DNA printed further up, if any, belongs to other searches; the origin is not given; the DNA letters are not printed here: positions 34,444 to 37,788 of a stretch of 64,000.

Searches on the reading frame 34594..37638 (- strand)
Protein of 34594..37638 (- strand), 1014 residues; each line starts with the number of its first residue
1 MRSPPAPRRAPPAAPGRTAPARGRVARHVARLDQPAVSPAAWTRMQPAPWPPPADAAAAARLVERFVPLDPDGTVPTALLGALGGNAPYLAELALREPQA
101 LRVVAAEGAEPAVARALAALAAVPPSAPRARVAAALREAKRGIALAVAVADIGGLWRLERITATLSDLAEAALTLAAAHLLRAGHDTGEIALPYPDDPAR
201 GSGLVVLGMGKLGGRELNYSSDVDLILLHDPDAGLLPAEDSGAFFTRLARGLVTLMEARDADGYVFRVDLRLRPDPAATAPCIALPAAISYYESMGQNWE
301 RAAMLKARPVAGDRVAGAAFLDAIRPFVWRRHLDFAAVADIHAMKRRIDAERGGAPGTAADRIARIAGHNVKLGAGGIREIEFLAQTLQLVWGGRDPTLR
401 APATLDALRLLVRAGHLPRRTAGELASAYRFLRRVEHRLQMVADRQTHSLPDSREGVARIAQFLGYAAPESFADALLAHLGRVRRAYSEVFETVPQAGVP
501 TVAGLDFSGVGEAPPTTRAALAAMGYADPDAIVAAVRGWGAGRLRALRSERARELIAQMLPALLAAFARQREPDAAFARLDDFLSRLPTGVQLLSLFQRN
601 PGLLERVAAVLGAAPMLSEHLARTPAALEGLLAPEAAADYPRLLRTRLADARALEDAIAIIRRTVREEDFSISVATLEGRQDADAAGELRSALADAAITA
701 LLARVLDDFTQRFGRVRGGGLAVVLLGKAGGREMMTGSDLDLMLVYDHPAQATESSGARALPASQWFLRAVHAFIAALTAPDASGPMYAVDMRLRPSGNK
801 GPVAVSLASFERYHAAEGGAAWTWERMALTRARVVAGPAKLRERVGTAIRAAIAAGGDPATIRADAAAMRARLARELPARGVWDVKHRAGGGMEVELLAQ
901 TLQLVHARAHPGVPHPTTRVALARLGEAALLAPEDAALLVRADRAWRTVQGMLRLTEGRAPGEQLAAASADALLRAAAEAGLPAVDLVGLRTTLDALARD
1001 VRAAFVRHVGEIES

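Call 10: search_protein_families(library=pfam, proteins=[window:34594-37638:-], max_evalue=0.001)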
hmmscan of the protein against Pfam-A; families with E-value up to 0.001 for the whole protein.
window:34594-37638:- (1014 aa): 2 families
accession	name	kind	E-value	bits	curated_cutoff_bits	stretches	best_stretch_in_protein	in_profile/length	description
PF03710.21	GlnE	-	2.5e-104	348.6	24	2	82-322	6-251/252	Glutamate-ammonia ligase adenylyltransferase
PF08335.16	GlnD_UR_UTase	-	1.5e-40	138.9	21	2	343-491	2-141/141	GlnD PII-uridylyltransferase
